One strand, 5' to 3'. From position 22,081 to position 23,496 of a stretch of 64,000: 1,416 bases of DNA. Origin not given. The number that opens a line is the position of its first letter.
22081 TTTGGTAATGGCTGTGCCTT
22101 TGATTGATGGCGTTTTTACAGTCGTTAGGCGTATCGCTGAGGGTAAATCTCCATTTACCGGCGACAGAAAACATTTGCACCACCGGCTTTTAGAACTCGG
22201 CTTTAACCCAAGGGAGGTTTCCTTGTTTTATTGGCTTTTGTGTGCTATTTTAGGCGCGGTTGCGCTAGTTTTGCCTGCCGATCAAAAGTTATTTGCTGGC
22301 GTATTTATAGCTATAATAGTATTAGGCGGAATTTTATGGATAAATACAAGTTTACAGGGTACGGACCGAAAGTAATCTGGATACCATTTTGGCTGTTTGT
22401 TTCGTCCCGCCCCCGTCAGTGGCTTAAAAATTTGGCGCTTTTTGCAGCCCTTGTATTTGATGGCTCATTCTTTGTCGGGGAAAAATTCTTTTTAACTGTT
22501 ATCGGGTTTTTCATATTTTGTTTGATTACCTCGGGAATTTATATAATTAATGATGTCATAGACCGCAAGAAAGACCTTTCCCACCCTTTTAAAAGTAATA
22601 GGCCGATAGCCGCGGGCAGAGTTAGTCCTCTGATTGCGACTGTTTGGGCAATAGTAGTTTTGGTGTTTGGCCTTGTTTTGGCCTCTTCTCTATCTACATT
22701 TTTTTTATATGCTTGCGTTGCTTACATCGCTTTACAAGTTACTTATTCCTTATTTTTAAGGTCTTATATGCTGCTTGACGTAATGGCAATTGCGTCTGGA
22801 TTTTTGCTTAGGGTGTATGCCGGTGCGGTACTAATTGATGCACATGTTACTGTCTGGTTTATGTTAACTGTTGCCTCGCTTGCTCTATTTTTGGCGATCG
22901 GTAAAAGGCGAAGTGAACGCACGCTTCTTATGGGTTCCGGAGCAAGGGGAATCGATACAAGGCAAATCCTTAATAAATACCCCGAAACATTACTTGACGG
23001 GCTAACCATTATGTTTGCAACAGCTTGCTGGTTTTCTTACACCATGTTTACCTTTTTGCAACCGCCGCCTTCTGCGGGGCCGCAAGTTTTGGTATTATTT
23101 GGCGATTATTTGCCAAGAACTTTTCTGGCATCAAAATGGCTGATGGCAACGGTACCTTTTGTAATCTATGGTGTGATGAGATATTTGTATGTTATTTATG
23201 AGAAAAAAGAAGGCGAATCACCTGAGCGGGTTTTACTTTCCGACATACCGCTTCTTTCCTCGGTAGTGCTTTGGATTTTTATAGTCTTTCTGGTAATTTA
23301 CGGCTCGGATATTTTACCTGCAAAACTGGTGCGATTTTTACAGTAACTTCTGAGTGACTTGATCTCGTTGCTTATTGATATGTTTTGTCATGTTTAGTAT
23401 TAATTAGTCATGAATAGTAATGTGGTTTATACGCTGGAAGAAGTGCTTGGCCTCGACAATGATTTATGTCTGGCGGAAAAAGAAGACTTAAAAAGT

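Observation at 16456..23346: Envelope glycan locus combining a processive GT2 synthase, two GT-C enzymes, WecA and a DPPR-synthase-like UbiA enzyme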

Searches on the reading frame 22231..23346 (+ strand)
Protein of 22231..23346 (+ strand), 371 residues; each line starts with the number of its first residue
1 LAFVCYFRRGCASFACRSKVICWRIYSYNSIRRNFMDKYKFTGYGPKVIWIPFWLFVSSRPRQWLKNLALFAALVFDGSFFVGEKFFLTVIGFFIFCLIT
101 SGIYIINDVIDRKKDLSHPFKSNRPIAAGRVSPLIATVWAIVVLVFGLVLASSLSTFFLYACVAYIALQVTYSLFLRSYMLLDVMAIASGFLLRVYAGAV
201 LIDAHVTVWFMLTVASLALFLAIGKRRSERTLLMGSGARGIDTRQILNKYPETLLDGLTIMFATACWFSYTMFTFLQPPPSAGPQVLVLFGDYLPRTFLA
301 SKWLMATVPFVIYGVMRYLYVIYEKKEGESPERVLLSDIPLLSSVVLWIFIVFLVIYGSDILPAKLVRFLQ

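Call 3: search_protein_families(library=pfam, proteins=[window:22231-23346:+], max_evalue=0.01)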
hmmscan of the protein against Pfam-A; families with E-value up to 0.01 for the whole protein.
window:22231-23346:+ (371 aa): 1 family
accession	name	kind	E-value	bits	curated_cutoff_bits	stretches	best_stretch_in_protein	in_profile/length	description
PF01040.23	UbiA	-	5.8e-18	65.5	34.2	1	70-225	6-159/250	UbiA prenyltransferase family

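Call 4: search_protein_families(library=ncbifam, proteins=[window:22231-23346:+], max_evalue=0.01)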
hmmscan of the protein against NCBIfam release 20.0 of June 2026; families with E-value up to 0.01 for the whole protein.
window:22231-23346:+ (371 aa): 17 families
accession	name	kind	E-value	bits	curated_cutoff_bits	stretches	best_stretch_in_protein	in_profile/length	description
NF008977.0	PRK12324.1-2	equivalog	1.8e-64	218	234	1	60-359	10-290/297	decaprenyl-phosphate phosphoribosyltransferase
NF008978.0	PRK12324.1-4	equivalog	3.1e-54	184.1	207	1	57-357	37-320/322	decaprenyl-phosphate phosphoribosyltransferase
NF006088.0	PRK08238.1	equivalog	3.7e-40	138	351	1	59-245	199-385/482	UbiA family prenyltransferase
NF008976.0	PRK12324.1-1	equivalog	3.2e-38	131.8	474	1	59-352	25-299/306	decaprenyl-phosphate phosphoribosyltransferase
NF009523.0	PRK12884.1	equivalog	2.7e-12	46.5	269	1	88-224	38-170/279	prenyltransferase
TIGR01474.1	ubiA_proteo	equivalog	1.1e-07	31.7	275.45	1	86-209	41-164/282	4-hydroxybenzoate octaprenyltransferase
TIGR01473.1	cyoE_ctaB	equivalog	8.3e-07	29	210.3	1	86-175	34-125/281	heme o synthase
NF009521.0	PRK12882.1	equivalog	1.4e-06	27.8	296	1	84-188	36-138/280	geranylgeranylglycerol-phosphate geranylgeranyltransferase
NF009516.0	PRK12875.1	equivalog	3.3e-06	26.4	205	1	54-173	19-140/292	prenyltransferase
NF035940.1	prenyl_rel_EboC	equivalog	1.3e-05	24.8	250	1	96-207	49-157/292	UbiA-like protein EboC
NF045897.1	SCO3242_trans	equivalog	3e-05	23.8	260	1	97-199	42-141/287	SCO3242 family prenyltransferase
NF005742.0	PRK07566.1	equivalog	3e-05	23.3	313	1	98-217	77-198/315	chlorophyll synthase ChlG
NF009526.0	PRK12888.1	equivalog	9.4e-05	22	364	1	103-175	68-140/301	4-hydroxybenzoate octaprenyltransferase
NF003348.0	PRK04375.1-1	equivalog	0.0003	20.3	285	1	86-178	39-130/292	heme o synthase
NF009522.0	PRK12883.1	equivalog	0.00061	19.4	353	1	91-191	41-139/279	geranylgeranylglycerol-phosphate geranylgeranyltransferase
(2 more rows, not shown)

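Call 6: search_solved_structures(query=window:22336-23346:+, max_evalue=0.001, show_alignments=2)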
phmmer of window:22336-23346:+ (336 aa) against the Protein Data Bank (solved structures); distinct sequences matched with E-value up to 0.001: 2.
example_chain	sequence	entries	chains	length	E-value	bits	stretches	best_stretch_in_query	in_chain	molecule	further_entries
8j8j_D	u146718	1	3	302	7.2e-27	98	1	23-242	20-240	Decaprenyl-phosphate phosphoribosyltransferase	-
8j8k_A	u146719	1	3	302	4.7e-19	72.3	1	23-242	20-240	Decaprenyl-phosphate phosphoribosyltransferase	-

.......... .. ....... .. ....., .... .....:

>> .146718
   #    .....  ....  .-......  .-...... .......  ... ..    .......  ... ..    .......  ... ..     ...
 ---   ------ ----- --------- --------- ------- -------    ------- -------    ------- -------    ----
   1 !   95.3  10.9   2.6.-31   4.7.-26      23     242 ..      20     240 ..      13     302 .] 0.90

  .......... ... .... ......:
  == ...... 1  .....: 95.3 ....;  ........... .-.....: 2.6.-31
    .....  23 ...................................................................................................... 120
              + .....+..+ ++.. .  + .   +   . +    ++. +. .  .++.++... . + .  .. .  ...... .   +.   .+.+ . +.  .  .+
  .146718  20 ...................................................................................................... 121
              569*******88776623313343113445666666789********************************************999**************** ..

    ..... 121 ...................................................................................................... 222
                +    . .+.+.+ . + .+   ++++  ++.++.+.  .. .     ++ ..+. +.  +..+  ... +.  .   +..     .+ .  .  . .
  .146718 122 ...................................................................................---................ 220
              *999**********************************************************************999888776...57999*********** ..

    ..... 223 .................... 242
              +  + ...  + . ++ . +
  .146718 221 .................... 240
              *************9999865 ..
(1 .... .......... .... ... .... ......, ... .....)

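Call 8: find_homologous_proteins(query=window:22336-23346:+, max_evalue=0.00001)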
Query window:22336-23346:+ (336 aa): 2713 proteins with E <= 0.00001 among 8000 candidates; the best 120 are listed.
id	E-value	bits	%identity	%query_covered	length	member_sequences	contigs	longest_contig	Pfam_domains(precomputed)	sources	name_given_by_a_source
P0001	3.1e-215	732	100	100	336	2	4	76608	PF01040.24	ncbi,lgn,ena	ncbi:MAG: UbiA prenyltransferase family protein [Patescibacteria group bacterium]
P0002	4.8e-180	616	83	100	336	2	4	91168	PF01040.24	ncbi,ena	-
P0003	9.5e-178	609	82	100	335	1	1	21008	PF01040.24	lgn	-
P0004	1.3e-177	608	81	100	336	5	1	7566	PF01040.24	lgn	-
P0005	1.2e-176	605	81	100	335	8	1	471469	PF01040.24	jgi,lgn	jgi:4-hydroxybenzoate polyprenyltransferase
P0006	3.5e-176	604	81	100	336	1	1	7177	PF01040.24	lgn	-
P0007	1.6e-175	602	80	100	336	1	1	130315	PF01040.24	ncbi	-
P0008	1.9e-175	601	79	100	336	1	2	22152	PF01040.24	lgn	-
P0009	2.9e-175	601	81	100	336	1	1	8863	PF01040.24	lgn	-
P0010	1.1e-174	599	81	100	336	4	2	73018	PF01040.24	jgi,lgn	-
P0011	3.0e-174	597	78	99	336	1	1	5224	PF01040.24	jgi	-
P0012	2.8e-173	594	79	100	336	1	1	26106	PF01040.24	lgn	-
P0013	2.1e-168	578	78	100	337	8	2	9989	PF01040.24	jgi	-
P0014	2.6e-167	575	78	100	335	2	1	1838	PF01040.24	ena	-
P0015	3.8e-167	574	76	100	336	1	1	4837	PF01040.24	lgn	-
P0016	5.5e-167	573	76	100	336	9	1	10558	PF01040.24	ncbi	-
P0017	7.9e-167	573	77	100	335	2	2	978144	PF01040.24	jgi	-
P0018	9.1e-167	573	76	100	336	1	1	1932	PF01040.24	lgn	-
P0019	1.1e-166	573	76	100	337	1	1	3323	PF01040.24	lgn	-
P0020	2.7e-166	571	76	100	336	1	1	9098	PF01040.24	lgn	-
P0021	4.0e-166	571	82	96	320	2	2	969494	PF01040.24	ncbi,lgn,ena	-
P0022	3.3e-165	568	76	99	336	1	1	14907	PF01040.24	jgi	-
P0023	6.5e-164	563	76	100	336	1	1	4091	PF01040.24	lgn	-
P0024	1.1e-163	563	75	100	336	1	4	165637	PF01040.24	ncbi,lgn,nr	ncbi:UbiA prenyltransferase family protein [Candidatus Curtissbacteria bacterium]|nr:UbiA prenyltran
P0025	1.3e-163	562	74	100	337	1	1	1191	PF01040.24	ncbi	-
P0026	2.8e-163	561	74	100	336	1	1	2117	PF01040.24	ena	-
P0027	3.9e-163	561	74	100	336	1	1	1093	PF01040.24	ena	-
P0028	4.2e-163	561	75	100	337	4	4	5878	PF01040.24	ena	-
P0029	2.5e-162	558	73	100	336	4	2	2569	PF01040.24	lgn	-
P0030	3.5e-162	558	76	100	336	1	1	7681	PF01040.24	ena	-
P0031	8.2e-162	556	75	100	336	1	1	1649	PF01040.24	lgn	-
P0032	1.6e-161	555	75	100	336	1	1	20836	PF01040.24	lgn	-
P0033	3.2e-161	555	75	100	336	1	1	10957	PF01040.24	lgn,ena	-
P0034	3.9e-161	554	73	100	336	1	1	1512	PF01040.24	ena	-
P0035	5.7e-161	554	76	100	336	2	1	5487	PF01040.24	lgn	-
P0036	9.4e-161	553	74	100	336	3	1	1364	PF01040.24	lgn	-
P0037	1.1e-160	553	73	100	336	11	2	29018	PF01040.24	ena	-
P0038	1.5e-160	552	74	100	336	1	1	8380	PF01040.24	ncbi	-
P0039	2.3e-160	552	75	100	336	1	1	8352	PF01040.24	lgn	-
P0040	2.5e-160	552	73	100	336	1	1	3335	PF01040.24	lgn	-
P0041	3.6e-160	551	74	100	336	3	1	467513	PF01040.24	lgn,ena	-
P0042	4.5e-160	551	74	100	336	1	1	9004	PF01040.24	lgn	-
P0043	8.2e-160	550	75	100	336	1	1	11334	PF01040.24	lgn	-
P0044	8.8e-160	550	74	100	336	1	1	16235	PF01040.24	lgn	-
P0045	1.5e-159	549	73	100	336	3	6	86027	PF01040.24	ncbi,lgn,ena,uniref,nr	ncbi:hypothetical protein A2870_04540 [Candidatus Curtissbacteria bacterium RIFCSPHIGHO2_01_FULL_41_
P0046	2.0e-159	549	72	99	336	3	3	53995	PF01040.24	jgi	-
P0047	2.2e-159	548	73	100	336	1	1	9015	PF01040.24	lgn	-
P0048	2.4e-159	548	74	100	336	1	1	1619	PF01040.24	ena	-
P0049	3.7e-159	548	73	100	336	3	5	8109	PF01040.24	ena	-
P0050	6.3e-159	547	73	100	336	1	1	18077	PF01040.24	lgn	-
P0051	8.1e-159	547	73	100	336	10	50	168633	PF01040.24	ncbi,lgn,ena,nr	ncbi:MAG: Phosphoribose diphosphate:decaprenyl-phosphate phosphoribosyltransferase [Candidatus Curti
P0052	9.2e-159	546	73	100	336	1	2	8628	PF01040.24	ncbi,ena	-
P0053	1.0e-158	546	74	100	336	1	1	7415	PF01040.24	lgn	-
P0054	1.2e-158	546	74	100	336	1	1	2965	PF01040.24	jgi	jgi:4-hydroxybenzoate polyprenyltransferase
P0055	2.1e-158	545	73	100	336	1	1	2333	PF01040.24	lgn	-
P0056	2.1e-158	545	74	100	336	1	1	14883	PF01040.24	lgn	-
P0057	3.0e-158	545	74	100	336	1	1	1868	PF01040.24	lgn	-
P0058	3.6e-158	544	73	100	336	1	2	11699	PF01040.24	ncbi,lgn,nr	ncbi:MAG: UbiA prenyltransferase family protein [Candidatus Curtissbacteria bacterium]|nr:UbiA preny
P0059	4.6e-158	544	75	100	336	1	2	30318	PF01040.24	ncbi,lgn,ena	ncbi:MAG: UbiA prenyltransferase family protein [Patescibacteria group bacterium]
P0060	4.7e-158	544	75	100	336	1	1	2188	PF01040.24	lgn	-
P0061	7.0e-158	544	72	100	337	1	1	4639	PF01040.24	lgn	-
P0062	1.4e-157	543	75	100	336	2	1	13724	PF01040.24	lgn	-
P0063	1.5e-157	542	74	100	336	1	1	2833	PF01040.24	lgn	-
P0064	1.6e-157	542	75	100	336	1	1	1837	PF01040.24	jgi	jgi:4-hydroxybenzoate polyprenyltransferase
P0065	4.1e-157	541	74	100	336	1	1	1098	PF01040.24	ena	-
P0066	5.3e-157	541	71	100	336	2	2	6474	PF01040.24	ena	-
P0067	6.9e-157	540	74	100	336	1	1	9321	PF01040.24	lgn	-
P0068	8.9e-157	540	74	100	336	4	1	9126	PF01040.24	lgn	-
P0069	1.1e-156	540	72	100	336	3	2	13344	PF01040.24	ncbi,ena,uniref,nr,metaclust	ncbi:hypothetical protein A3A49_02610 [Candidatus Curtissbacteria bacterium RIFCSPLOWO2_01_FULL_38_1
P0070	1.2e-156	539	73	100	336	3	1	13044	PF01040.24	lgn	-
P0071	1.3e-156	539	74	100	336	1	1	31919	PF01040.24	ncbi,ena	-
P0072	1.8e-156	539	71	100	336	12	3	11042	PF01040.24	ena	-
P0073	2.2e-156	539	72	100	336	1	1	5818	PF01040.24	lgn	-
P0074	2.4e-156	538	72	100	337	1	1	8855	PF01040.24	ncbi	-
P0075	2.7e-156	538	74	100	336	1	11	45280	PF01040.24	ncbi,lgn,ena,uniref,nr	ncbi:hypothetical protein A2693_01105 [Candidatus Curtissbacteria bacterium RIFCSPHIGHO2_01_FULL_40_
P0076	2.8e-156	538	73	100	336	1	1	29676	PF01040.24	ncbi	-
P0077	3.1e-156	538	73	100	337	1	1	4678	PF01040.24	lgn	-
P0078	3.9e-156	538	73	100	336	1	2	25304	PF01040.24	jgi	-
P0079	4.3e-156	538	69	100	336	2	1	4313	PF01040.24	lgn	-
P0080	5.6e-156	537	74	100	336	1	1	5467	PF01040.24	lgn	-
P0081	7.2e-156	537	72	100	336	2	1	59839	PF01040.24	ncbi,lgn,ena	-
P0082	9.7e-156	536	73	100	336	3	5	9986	PF01040.24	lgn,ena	-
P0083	1.3e-155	536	74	100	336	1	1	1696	PF01040.24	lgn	-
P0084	1.6e-155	536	71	100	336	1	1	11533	PF01040.24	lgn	-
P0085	2.4e-155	535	74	100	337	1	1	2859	PF01040.24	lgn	-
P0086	2.4e-155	535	72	100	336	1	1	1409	PF01040.24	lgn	-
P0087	2.6e-155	535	73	100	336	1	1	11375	PF01040.24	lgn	-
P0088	3.9e-155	534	73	100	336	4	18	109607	PF01040.24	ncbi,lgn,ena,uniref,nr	ncbi:hypothetical protein A2697_00405 [Candidatus Curtissbacteria bacterium RIFCSPHIGHO2_01_FULL_41_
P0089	4.9e-155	534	73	100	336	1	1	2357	PF01040.24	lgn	-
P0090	8.5e-155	533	74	100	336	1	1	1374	PF01040.24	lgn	-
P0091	8.8e-155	533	72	100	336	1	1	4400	PF01040.24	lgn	-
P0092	1.2e-154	533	72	100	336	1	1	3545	PF01040.24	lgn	-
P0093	1.5e-154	533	71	100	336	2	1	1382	PF01040.24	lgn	-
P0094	1.9e-154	532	74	100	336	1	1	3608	PF01040.24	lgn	-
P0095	3.7e-154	531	73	100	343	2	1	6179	PF01040.24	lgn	-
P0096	4.2e-154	531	74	100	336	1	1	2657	PF01040.24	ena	-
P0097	5.7e-154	531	73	100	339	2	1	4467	PF01040.24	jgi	-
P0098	6.5e-154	530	72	100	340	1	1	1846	PF01040.24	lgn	-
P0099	7.0e-154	530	69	100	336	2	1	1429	PF01040.24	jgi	-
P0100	7.5e-154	530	73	100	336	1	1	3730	PF01040.24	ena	-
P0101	8.3e-154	530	73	100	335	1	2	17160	PF01040.24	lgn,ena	-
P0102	1.1e-153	530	71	100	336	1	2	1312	PF01040.24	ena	-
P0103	2.1e-153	529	70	100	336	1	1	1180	PF01040.24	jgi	jgi:4-hydroxybenzoate polyprenyltransferase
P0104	2.4e-153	529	73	100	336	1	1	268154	PF01040.24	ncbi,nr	ncbi:MAG: UbiA prenyltransferase family protein [Candidatus Curtissbacteria bacterium]|nr:UbiA preny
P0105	3.1e-153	528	71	100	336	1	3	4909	PF01040.24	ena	-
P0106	9.8e-153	527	70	100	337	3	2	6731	PF01040.24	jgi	-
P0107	1.7e-152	526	71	100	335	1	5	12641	PF01040.24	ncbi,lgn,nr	ncbi:UbiA prenyltransferase family protein [Candidatus Curtissbacteria bacterium]|nr:UbiA prenyltran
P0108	8.5e-152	524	70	99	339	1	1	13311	PF01040.24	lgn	-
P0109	9.0e-152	523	71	100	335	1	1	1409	PF01040.24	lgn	-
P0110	1.6e-151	523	72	100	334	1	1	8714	PF01040.24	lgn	-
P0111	2.3e-151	522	72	100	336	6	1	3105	PF01040.24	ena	-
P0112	4.1e-151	521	73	100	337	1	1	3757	PF01040.24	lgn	-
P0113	6.5e-151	521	70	99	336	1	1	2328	PF01040.24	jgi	-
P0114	8.0e-151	520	70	100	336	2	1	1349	PF01040.24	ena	-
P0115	1.3e-149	516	71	100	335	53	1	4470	PF01040.24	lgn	-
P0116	2.2e-149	516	71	97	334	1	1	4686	PF01040.24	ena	-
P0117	1.4e-148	513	71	100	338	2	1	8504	PF01040.24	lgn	-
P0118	1.5e-148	513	71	100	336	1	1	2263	PF01040.24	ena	-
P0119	3.5e-148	512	70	100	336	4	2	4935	PF01040.24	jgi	-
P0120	1.0e-147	510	71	100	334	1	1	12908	PF01040.24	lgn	-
